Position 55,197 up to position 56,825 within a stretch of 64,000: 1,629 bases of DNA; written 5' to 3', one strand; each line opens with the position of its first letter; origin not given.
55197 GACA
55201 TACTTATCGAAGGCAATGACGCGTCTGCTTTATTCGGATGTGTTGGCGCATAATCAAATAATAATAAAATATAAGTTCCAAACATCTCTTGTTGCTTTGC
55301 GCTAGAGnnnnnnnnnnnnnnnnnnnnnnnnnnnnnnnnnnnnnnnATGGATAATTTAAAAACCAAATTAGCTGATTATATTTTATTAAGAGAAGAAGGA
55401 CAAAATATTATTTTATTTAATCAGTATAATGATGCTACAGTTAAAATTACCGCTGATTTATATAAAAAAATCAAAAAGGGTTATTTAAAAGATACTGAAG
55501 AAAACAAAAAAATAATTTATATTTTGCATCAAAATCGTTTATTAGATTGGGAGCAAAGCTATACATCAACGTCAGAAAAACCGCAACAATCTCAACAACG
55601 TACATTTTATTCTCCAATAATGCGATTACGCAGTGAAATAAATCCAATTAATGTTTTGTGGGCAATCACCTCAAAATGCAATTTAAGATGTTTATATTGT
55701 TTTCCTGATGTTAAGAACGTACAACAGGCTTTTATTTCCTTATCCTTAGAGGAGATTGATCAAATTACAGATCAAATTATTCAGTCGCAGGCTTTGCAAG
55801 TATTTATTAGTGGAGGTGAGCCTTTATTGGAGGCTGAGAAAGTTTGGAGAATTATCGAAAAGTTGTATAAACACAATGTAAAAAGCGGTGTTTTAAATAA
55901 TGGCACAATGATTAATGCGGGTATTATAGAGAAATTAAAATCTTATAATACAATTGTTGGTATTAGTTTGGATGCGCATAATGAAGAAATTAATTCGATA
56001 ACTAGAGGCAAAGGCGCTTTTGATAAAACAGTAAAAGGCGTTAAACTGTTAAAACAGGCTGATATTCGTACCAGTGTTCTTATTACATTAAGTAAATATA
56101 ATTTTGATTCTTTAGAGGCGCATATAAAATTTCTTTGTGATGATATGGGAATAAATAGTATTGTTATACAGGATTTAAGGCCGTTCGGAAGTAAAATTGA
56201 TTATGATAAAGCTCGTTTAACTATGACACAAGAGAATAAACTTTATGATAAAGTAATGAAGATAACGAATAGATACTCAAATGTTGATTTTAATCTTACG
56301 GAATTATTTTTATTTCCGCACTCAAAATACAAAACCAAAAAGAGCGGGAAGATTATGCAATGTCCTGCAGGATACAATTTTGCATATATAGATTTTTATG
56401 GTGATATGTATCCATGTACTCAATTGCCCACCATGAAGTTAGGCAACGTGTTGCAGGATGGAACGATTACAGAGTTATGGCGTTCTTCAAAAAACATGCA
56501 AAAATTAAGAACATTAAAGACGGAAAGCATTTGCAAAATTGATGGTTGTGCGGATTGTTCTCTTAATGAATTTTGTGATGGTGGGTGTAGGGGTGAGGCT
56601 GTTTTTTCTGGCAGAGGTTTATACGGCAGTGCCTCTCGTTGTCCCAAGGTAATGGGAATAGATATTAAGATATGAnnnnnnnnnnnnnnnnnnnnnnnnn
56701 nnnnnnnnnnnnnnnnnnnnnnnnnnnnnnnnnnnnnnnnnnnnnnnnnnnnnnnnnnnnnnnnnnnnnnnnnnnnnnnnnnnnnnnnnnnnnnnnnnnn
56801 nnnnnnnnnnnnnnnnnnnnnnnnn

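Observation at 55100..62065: Candidate new RiPP system: unannotated 22-aa precursor, rSAM/SPASM maturase, MFS and RND exporters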

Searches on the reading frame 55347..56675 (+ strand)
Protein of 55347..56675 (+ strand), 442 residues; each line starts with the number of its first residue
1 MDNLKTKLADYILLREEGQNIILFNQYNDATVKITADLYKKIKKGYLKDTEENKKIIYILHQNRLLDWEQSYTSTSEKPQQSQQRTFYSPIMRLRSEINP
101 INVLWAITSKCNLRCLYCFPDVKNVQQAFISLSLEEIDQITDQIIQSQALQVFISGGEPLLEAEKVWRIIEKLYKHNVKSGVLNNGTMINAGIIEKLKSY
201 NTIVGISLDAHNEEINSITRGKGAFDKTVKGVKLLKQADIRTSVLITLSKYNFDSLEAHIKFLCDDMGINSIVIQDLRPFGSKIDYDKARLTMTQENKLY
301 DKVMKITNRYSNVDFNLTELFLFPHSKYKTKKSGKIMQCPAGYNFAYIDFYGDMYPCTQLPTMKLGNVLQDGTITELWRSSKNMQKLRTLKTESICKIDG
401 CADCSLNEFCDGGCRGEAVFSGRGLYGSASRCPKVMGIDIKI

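Call 3: search_protein_families(library=pfam, proteins=[window:55347-56675:+])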
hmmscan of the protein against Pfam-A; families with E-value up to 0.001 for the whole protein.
window:55347-56675:+ (442 aa): 3 families
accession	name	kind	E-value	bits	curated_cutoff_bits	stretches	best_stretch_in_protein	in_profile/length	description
PF04055.27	Radical_SAM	-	8.3e-26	91.6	29.5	1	107-263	3-166/166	Radical SAM superfamily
PF13186.11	SPASM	-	1.6e-09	38.4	21.5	1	339-404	1-66/67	Iron-sulfur cluster-binding domain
PF13353.11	Fer4_12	-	3.6e-09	37.5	22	1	108-193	12-98/137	4Fe-4S single cluster domain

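Call 4: search_protein_families(library=ncbifam, proteins=[window:55347-56675:+])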
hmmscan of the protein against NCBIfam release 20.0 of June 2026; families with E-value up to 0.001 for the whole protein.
window:55347-56675:+ (442 aa): 83 families (the best 25 are shown)
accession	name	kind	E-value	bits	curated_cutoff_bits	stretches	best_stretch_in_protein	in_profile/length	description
TIGR03962.1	mycofact_rSAM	equivalog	4.7e-41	141.1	265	1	99-433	10-332/339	mycofactocin radical SAM maturase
NF050035.1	rSAM_WgK_link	exception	4.2e-37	128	650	2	99-318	7-221/367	radical SAM/SPASM peptide maturase WgkB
TIGR04250.1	SCM_rSAM_ScmE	equivalog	3.1e-35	121.7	400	2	104-281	6-183/358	SynChlorMet cassette radical SAM/SPASM protein ScmE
TIGR04055.1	rSAM_NirJ2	equivalog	2.5e-34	119.3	500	1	103-424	2-313/326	putative heme d1 biosynthesis radical SAM protein NirJ2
NF047865.1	rSAM_PapB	equivalog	5.6e-33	114.6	340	1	106-417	8-319/330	PapB family radical SAM/SPASM ranthipeptide maturase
NF045574.1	sacti_mat_StsB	exception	2.8e-32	112.2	625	1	101-417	96-398/466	StsB family radical SAM/SPASM domain sactipeptide maturase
TIGR04051.1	rSAM_NirJ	equivalog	4.8e-31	108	515.45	1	103-419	4-333/354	heme d1 biosynthesis radical SAM protein NirJ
TIGR04163.1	rSAM_cobopep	equivalog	6.1e-31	107.6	375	1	80-420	43-393/428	peptide-modifying radical SAM enzyme CbpB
TIGR04545.1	rSAM_ahbD_hemeb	equivalog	8.1e-30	104.4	500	2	103-296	2-194/339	heme b synthase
TIGR04133.1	rSAM_w_lipo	hypoth_equivalog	9.9e-30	103.6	425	1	100-413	22-330/350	TIGR04133 family radical SAM/SPASM protein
TIGR04347.1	pseudo_SAM_Halo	equivalog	5.4e-29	101.6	525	2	100-311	38-246/390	TIGR04347 family pseudo-SAM/SPASM protein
TIGR04053.2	TIGR04053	equivalog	9.6e-29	100.7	395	2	97-309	4-216/366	TIGR04053 family radical SAM/SPASM domain-containing protein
TIGR04054.1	rSAM_NirJ1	equivalog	1.4e-28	99.7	650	1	103-418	38-366/387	putative heme d1 biosynthesis radical SAM protein NirJ1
TIGR04340.1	rSAM_ACGX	hypoth_equivalog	1.5e-28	100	400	1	104-434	6-339/341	radical SAM/SPASM domain protein, ACGX system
TIGR04303.1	GeoRSP_rSAM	equivalog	5.6e-28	98.4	400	1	100-419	4-311/325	GeoRSP system radical SAM/SPASM protein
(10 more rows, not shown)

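Call 5: find_homologous_proteins(query=window:55347-56675:+)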
Query window:55347-56675:+ (442 aa): 2262 proteins with E <= 0.001 among 8000 candidates; the best 120 are listed.
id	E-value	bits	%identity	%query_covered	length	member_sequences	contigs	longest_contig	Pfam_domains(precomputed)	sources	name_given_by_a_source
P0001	1.4e-297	1004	100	100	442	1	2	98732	PF13186.12,PF04055.28,PF13353.12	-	-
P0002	1.8e-157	543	54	99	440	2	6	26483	PF13186.12,PF04055.28,PF13353.12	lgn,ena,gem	-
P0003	6.4e-148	511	51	99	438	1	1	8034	PF13186.12,PF04055.28,PF13353.12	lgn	-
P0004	3.4e-142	492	50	99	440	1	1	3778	PF13186.12,PF04055.28,PF13353.12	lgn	-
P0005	2.3e-141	490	50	99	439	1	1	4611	PF13186.12,PF04055.28,PF13353.12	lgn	-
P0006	9.5e-133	461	50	99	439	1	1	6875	PF13186.12,PF04055.28,PF13353.12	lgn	-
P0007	8.8e-132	458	46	99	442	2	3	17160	PF13186.12,PF04055.28,PF13353.12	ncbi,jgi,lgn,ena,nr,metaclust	ncbi:MAG: hypothetical protein A2103_04060 [Gammaproteobacteria bacterium GWF2_41_13]|nr:MAG: hypoth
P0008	3.3e-129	449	46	99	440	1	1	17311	PF13186.12,PF04055.28,PF13353.12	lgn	-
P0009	3.3e-128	446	47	98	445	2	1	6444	PF13186.12,PF04055.28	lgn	-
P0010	6.2e-122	426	45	99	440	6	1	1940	PF13186.12,PF04055.28,PF13353.12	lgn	-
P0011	3.1e-118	413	45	98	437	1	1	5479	PF13186.12,PF04055.28,PF13353.12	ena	-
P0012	6.1e-118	412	44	98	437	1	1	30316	PF13186.12,PF04055.28,PF13353.12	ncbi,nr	ncbi:MAG: radical SAM protein [Gammaproteobacteria bacterium]|nr:radical SAM protein [Gammaproteobac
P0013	9.9e-116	405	43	98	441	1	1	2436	PF13186.12,PF04055.28,PF13353.12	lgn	-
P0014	1.3e-103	365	41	98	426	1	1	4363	PF13186.12,PF04055.28,PF13353.12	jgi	jgi:radical SAM protein with 4Fe4S-binding SPASM domain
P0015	1.9e-103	365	40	98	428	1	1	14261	PF13186.12,PF04055.28,PF13353.12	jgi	jgi:radical SAM protein with 4Fe4S-binding SPASM domain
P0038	4.1e-88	314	37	98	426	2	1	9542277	PF13186.12,PF04055.28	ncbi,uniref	ncbi:radical SAM protein [Bradyrhizobium sp. Pa8]|uniref:radical SAM protein n=1 Tax=Bradyrhizobium 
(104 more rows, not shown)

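Call 6: find_related_loci(query=window:55347-56675:+, collection=genome_contigs, flank=4000)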
Query window:55347-56675:+ (442 aa) in genome_contigs; peptide patterns used: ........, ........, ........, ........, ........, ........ (x = any residue, [..] = any of these).
55 stretches matched a pattern, but none encodes a relative of the query by tblastn (E <= 1e-3).

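Call 8: find_related_loci(query=A1, collection=genome_contigs, flank=4000)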
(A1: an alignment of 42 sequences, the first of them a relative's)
Query A1 (442 aa) in genome_contigs; peptide patterns used: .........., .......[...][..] (x = any residue, [..] = any of these).
90 stretches matched a pattern; 37 encode a relative of the query (tblastn E <= 1e-3); 37 distinct loci.
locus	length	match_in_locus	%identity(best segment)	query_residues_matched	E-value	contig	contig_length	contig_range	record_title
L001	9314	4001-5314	46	1-438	5e-138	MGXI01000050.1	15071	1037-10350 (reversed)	MAG: Gammaproteobacteria bacterium GWF2_41_13 gwf2_scaffold_4706, whole genome shotgun sequence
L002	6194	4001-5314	46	1-438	1e-129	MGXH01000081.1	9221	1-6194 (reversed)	MAG: Gammaproteobacteria bacterium GWE2_42_36 gwe2_scaffold_7882, whole genome shotgun sequence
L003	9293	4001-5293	44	6-439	5e-126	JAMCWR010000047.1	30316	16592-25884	MAG: Gammaproteobacteria bacterium isolate FK_Sedi_B_Bin.52 NODE_4587_length_30316_cov_6.85117, whole genome shotgun seq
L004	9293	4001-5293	38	1-438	3e-102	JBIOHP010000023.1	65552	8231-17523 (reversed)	MAG: Bacteroidota bacterium isolate GcC11-5 k141_753299_length_65552_cov_80.0175, whole genome shotgun sequence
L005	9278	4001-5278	39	6-437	7e-99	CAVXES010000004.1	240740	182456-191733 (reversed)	MAG: uncultured archaeon isolate MFD02416.bin.1.263 genome assembly, contig: contig_66729, whole genome shotgun sequence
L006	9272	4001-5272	40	7-436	1e-96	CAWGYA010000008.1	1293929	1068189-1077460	MAG: Candidatus Bathyarchaeota archaeon isolate MFD02416.bin.1.292 genome assembly, contig: contig_8137, whole genome sh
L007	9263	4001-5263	36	7-434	7e-87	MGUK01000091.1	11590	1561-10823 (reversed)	MAG: Elusimicrobia bacterium GWF2_62_30 gwf2_scaffold_7586, whole genome shotgun sequence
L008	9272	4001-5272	37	8-436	5e-86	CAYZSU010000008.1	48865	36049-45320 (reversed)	MAG TPA_asm: uncultured Myxococcales bacterium isolate SRP077602_co7_165 genome assembly, contig: NODE_3175_length_48865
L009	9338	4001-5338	32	1-435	1e-72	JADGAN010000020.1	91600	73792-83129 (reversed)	MAG: Oligoflexia bacterium isolate nN3bin31 nN3_bin31_NODE_20_length_91600_cov_10.090628, whole genome shotgun sequence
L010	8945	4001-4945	27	111-414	4e-21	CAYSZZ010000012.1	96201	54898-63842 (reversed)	MAG TPA_asm: uncultured Propionibacteriaceae bacterium isolate SRP344714_co1_402 genome assembly, contig: NODE_531_lengt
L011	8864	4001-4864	28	93-378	2e-20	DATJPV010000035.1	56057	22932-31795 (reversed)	MAG TPA_asm: Patescibacteria group bacterium isolate SMAG_U14922 k141_3157130, whole genome shotgun sequence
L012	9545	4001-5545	31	93-378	1e-19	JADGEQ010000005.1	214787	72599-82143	MAG: Desulfobacteraceae bacterium isolate BB40 NODE_51_length_214787_cov_8.341649, whole genome shotgun sequence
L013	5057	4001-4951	24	109-414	1e-19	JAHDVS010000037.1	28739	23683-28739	MAG: Thermoleophilia bacterium isolate ACT1 NODE_2530_length_28739_cov_13.014712, whole genome shotgun sequence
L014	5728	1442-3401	26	93-409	2e-19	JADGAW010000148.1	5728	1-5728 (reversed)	MAG: Nitrospinota bacterium isolate nPCRbin9 nPCR_bin9_NODE_148_length_5728_cov_3.276765, whole genome shotgun sequence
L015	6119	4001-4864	26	89-378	6e-19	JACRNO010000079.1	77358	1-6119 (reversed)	MAG: Deltaproteobacteria bacterium isolate NC_groundwater_1937_Pr3_S-0.2um_57_4 scaffold_604328, whole genome shotgun se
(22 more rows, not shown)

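Call 12: find_related_loci(query=A1, collection=metagenome_contigs, flank=3000)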
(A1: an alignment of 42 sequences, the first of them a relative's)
Query A1 (442 aa) in metagenome_contigs; peptide patterns used: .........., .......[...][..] (x = any residue, [..] = any of these).
102 stretches matched a pattern; 47 encode a relative of the query (tblastn E <= 1e-3); 46 distinct loci.
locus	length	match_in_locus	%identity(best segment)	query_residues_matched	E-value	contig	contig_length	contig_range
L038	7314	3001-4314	46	1-438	3e-138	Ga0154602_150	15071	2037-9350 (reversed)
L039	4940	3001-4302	47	1-436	1e-133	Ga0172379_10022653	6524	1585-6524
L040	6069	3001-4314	46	1-438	8e-130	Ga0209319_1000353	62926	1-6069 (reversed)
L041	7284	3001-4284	39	8-438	2e-96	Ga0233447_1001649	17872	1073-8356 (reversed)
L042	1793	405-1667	37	3-432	1e-96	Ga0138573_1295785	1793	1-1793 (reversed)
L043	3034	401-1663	37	3-432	5e-93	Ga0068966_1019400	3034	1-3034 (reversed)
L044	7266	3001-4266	37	8-438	2e-90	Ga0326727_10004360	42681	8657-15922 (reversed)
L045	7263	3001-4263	36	7-434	5e-87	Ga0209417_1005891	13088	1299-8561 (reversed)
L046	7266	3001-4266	39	7-435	2e-84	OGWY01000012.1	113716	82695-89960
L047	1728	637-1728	35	1-370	5e-79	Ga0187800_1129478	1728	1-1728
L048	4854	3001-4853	39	7-272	7e-58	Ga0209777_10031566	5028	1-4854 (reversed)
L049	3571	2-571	46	244-438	2e-56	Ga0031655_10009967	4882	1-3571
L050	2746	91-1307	27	7-421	1e-36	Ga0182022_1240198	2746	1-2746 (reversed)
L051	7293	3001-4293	55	4-437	1e-163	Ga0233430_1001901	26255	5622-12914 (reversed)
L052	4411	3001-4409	34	1-419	2e-20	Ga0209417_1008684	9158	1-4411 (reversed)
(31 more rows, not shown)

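Call 22: find_encoding_contigs(protein=P0003, flank=4000, max_places=2)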
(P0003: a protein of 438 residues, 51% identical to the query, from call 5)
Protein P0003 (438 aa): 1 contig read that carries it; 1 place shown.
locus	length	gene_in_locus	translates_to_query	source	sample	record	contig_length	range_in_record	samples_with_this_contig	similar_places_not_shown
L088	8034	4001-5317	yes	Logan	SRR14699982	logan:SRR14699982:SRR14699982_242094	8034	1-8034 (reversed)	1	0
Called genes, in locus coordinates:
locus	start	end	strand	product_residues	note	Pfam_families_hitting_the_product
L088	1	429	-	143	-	?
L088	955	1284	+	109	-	PF00196:GerE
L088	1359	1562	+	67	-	-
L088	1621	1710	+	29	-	-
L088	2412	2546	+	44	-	-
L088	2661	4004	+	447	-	PF04055:Radical_SAM, PF13353:Fer4_12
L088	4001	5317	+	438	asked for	PF04055:Radical_SAM, PF13353:Fer4_12, PF13186:SPASM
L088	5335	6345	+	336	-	PF04055:Radical_SAM (weak)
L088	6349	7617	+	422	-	PF05977:MFS_3, PF07690:MFS_1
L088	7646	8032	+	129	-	?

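Call 23: find_encoding_contigs(protein=P0004, flank=4000, max_places=2)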
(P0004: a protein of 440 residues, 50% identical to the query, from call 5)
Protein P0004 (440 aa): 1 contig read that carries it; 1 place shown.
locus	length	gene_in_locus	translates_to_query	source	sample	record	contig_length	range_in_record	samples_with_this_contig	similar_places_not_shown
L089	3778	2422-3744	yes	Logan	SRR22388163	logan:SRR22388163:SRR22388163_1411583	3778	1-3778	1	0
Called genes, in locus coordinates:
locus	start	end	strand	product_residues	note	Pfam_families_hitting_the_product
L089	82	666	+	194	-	-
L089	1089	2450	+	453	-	PF04055:Radical_SAM, PF13353:Fer4_12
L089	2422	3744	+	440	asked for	PF04055:Radical_SAM, PF13353:Fer4_12, PF13186:SPASM (weak)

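Call 24: find_encoding_contigs(protein=P0005, flank=4000, max_places=2)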
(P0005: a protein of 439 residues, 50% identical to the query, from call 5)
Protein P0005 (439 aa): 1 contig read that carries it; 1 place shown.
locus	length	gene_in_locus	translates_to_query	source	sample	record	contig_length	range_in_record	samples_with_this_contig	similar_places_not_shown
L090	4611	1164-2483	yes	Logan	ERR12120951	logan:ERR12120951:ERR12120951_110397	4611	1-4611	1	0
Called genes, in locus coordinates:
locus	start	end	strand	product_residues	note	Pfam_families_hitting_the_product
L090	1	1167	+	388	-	?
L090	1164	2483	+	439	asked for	PF13353:Fer4_12 (weak), PF04055:Radical_SAM, PF13186:SPASM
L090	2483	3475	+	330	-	PF13353:Fer4_12 (faint)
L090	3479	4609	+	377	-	?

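Call 25: find_encoding_contigs(protein=P0006, flank=4000, max_places=2)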
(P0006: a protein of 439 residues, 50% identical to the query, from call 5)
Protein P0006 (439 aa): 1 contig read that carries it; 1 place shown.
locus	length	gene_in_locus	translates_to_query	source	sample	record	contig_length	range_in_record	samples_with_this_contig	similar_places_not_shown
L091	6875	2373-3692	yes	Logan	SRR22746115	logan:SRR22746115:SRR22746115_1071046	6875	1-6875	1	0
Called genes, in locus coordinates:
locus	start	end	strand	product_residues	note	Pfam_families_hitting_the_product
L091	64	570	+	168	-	-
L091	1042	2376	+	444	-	PF04055:Radical_SAM, PF13353:Fer4_12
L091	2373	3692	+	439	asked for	PF13353:Fer4_12 (weak), PF04055:Radical_SAM, PF13186:SPASM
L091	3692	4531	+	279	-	PF02517:Rce1-like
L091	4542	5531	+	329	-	-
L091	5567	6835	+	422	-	PF05977:MFS_3, PF07690:MFS_1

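Call 33: search_solved_structures(query=window:55347-56675:+, max_evalue=0.00001)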
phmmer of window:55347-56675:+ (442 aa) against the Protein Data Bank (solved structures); distinct sequences matched with E-value up to 0.00001: 8.
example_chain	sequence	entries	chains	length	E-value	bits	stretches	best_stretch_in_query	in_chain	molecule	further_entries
5wgg_A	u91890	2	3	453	1.7e-11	46.8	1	106-417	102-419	Radical SAM domain protein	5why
4k37_A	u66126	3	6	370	3.7e-11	45.7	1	106-415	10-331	Anaerobic sulfatase-maturating enzyme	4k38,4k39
4k36_A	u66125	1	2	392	4.4e-11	45.4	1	106-415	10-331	Anaerobic sulfatase-maturating enzyme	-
6q2p_A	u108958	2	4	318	2.6e-08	36.3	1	98-263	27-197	Radical S-adenosyl methionine domain-containing protein 2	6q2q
5vsl_A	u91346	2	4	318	2.6e-08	36.3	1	98-263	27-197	Radical S-adenosyl methionine domain-containing protein 2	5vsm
8vpo_A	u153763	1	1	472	3.3e-08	35.9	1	105-280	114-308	Radical SAM core domain-containing protein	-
6efn_A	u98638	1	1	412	2.6e-07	33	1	100-377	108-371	Sporulation killing factor maturation protein SkfB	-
7n7h_A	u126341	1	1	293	8e-06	28.1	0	100-265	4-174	VIPERIN-LIKE ENZYME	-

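Call 47: search_protein_families(library=pfam, max_evalue=0.01, proteins=[L051:4304-4990:+, L051:4994-7291:+, L051:2189-2749:+, L051:1113-1721:-, L051:690-1034:+, L051:423-653:+, L051:8-232:+, L088:5335-6345:+, L088:2661-4004:+, L091:4542-5531:+])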
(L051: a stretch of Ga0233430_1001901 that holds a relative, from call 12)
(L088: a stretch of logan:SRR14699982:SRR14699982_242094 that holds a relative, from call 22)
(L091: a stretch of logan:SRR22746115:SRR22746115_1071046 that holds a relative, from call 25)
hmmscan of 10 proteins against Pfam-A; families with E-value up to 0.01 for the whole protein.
L051:4304-4990:+ (228 aa): 17 families
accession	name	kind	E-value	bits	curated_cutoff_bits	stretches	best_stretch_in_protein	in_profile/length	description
PF08241.18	Methyltransf_11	-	3.1e-21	76.3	21.2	1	39-136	1-94/95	Methyltransferase domain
PF13649.12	Methyltransf_25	-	5.8e-21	75.4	27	1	38-133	1-97/97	Methyltransferase domain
PF13847.12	Methyltransf_31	-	1.7e-19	70.4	27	1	36-144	5-114/145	Methyltransferase domain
PF13489.12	Methyltransf_23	-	1.8e-13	51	27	1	26-143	13-122/164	Methyltransferase domain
PF03848.20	TehB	-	3e-13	50.1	20.4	1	36-136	32-131/193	Tellurite resistance protein TehB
PF08242.18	Methyltransf_12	-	6.6e-13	49.7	30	1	39-134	1-97/98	Methyltransferase domain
PF05175.20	MTS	-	3.2e-09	37.1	23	1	32-147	29-148/170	Methyltransferase small domain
PF02353.26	CMAS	-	7.7e-08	32.4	27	1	36-170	64-190/273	Mycolic acid cyclopropane synthetase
PF01209.24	Ubie_methyltran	-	3.5e-07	30.2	20.1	1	26-142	39-156/233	ubiE/COQ5 methyltransferase family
PF07021.18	MetW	-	2.9e-06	27.5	21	1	35-128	14-101/193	Methionine biosynthesis protein MetW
PF05724.17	TPMT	-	1.8e-05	24.9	26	1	3-73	4-77/218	Thiopurine S-methyltransferase (TPMT)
PF01135.25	PCMT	-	2.5e-05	24.6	20.3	1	24-177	63-209/210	Protein-L-isoaspartate(D-aspartate) O-methyltransferase (PCMT)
PF05148.21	Methyltransf_8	-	7.6e-05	23.1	27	1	33-171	71-191/219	Hypothetical methyltransferase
PF06080.18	DUF938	-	9.9e-05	22.6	27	1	26-140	17-140/202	Protein of unknown function (DUF938)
PF06325.19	PrmA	-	0.00013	22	22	1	33-134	160-255/296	Ribosomal protein L11 methyltransferase (PrmA)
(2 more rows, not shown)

L051:4994-7291:+ (766 aa): 3 families
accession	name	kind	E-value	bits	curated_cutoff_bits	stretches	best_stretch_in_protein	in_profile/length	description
PF00873.25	ACR_tran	-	2e-176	589.1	28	1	6-765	4-785/1021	AcrB/AcrD/AcrF family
PF03176.21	MMPL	-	3.6e-07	29.9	20.5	1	336-485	146-298/333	MMPL family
PF02460.24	Patched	-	0.002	18.3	23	1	355-432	27-103/156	Patched SSD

L051:2189-2749:+ (186 aa): 0 families

L051:1113-1721:- (202 aa): 1 family
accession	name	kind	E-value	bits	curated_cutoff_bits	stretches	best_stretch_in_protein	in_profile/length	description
PF03729.18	DUF308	-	0.00015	22.4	25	0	145-193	2-49/73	Short repeat of unknown function (DUF308)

L051:690-1034:+ (114 aa): 0 families

L051:423-653:+ (76 aa): 2 families
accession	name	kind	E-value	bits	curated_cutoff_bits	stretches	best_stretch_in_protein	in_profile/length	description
PF17209.9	Hfq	-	2.9e-23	81.7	27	1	17-74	3-61/64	Hfq protein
PF21979.2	Hfq_1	-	0.00082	19.9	27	1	25-70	12-59/61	Hfq related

L051:8-232:+ (74 aa): 0 families

L088:5335-6345:+ (336 aa): 2 families
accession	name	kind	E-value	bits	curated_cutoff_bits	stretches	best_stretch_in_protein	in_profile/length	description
PF04055.27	Radical_SAM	-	4.4e-06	27.4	29.5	1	12-127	3-107/166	Radical SAM superfamily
PF13353.11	Fer4_12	-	0.00036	21.3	22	1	14-97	13-86/137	4Fe-4S single cluster domain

L088:2661-4004:+ (447 aa): 2 families
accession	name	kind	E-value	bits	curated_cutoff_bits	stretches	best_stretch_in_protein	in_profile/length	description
PF04055.27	Radical_SAM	-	1.9e-11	44.9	29.5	1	98-253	2-148/166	Radical SAM superfamily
PF13353.11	Fer4_12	-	2e-08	35.1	22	1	101-220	13-121/137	4Fe-4S single cluster domain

L091:4542-5531:+ (329 aa): 2 families
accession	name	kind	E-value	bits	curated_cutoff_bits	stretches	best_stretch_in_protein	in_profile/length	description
PF13353.11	Fer4_12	-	0.0027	18.4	22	1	20-96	14-82/137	4Fe-4S single cluster domain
PF04055.27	Radical_SAM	-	0.003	18.2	29.5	1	17-106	3-86/166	Radical SAM superfamily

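Call 53: predict_structure(alignment_id=A1)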
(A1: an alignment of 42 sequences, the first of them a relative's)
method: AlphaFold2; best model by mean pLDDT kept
length: 442 residues; sequences in the alignment: 42
mean_pLDDT: 89.9   pTM: 0.89
mean pLDDT of the five models: 89.9, 88.6, 88.5, 88.4, 88.2
residues with pLDDT >= 90: 335; 70-90: 71; 50-70: 18; < 50: 18
segments of 3 or more residues with pLDDT < 50: 71-87
pLDDT, mean of each block of 10 residues (from residue 1): 88 94 93 95 94 94 83 40 45 90 94 80 60 96 98 94 96 98 95 98 96 96 96 98 96 98 97 93 92 93 95 88 80 91 93 95 96 97 96 94 90 92 92 85 53
secondary structure, 60 per line:
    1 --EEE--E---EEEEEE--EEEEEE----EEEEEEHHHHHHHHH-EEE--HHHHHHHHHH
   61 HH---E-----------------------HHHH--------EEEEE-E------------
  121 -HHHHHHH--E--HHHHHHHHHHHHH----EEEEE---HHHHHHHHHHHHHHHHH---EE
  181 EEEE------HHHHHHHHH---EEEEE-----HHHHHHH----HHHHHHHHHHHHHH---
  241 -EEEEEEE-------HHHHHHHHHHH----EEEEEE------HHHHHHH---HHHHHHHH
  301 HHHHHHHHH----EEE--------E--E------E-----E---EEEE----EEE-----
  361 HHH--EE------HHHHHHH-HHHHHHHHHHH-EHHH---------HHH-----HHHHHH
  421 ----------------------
elements in order: E3-5 E12-17 E20-25 E30-35 H36-44 E46-48 H51-62 H90-93 E102-106 H122-128 H134-146 E151-155 H159-175 E179-184 H191-199 E203-207 H213-219 H224-237 E242-248 H256-266 E271-276 H283-289 H293-309 E314-316 E345-348 E353-355 H374-380 H382-392 H415-420

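Call 55: fold_search(model_id=the predicted structure, library=pdb)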
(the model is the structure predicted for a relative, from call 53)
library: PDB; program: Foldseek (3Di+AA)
matches with E <= 10: 1817; with E <= 0.001: 140
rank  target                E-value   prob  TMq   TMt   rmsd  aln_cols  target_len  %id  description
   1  5v1s_A                6.7e-19  1.00  0.64  0.66   8.7       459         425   17  Crystal structure of Streptococcus suis SuiB bound to S-adenosylmethionine (released 2017-08-30)
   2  5v1s_B                1.9e-18  1.00  0.62  0.64   7.9       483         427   16  Crystal structure of Streptococcus suis SuiB bound to S-adenosylmethionine (released 2017-08-30)
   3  5wgg_A                2.7e-18  1.00  0.53  0.54  14.9       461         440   19  Structural Insights into Thioether Bond Formation in the Biosynthesis of Sactipeptides (released 2017-07-26)
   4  5v1q_B                4.0e-18  1.00  0.63  0.63   7.9       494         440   15  Crystal structure of Streptococcus suis SuiB (released 2017-08-30)
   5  5v1q_A                4.6e-18  1.00  0.63  0.65   8.9       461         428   17  Crystal structure of Streptococcus suis SuiB (released 2017-08-30)
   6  5why_B                5.8e-18  1.00  0.56  0.59  15.5       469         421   18  Structural Insights into Thioether Bond Formation in the Biosynthesis of Sactipeptides (released 2017-07-26)
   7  5why_A                3.1e-17  1.00  0.55  0.58  15.0       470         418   19  Structural Insights into Thioether Bond Formation in the Biosynthesis of Sactipeptides (released 2017-07-26)
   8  5v1t_A                8.1e-17  1.00  0.64  0.65   8.1       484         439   15  Crystal structure of Streptococcus suis SuiB bound to precursor peptide SuiA (released 2017-08-30)
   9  8vpo                  1.6e-15  1.00  0.54  0.53  14.6       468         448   17  X-Ray Crystal Structure of TigE from Paramaledivibacter caminithermalis (released 2024-02-07)
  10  6efn                  5.3e-15  1.00  0.56  0.64   7.3       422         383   16  Structure of a RiPP maturase, SkfB (released 2018-10-24)
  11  4k37_A                5.7e-15  1.00  0.55  0.66   5.0       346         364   21  Native anSMEcpe with bound AdoMet (released 2013-05-08)
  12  4k36_A                7.2e-15  1.00  0.56  0.63   5.0       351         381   22  His6 tagged anSMEcpe with bound AdoMet (released 2013-05-08)
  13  4k37_B                7.2e-15  1.00  0.58  0.68   6.5       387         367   20  Native anSMEcpe with bound AdoMet (released 2013-05-08)
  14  4k38_B                9.2e-15  1.00  0.56  0.66   4.9       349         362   21  Native anSMEcpe with bound AdoMet and Kp18Cys peptide (released 2013-05-08)
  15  4k36_B                1.8e-14  1.00  0.55  0.66   5.0       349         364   21  His6 tagged anSMEcpe with bound AdoMet (released 2013-05-08)
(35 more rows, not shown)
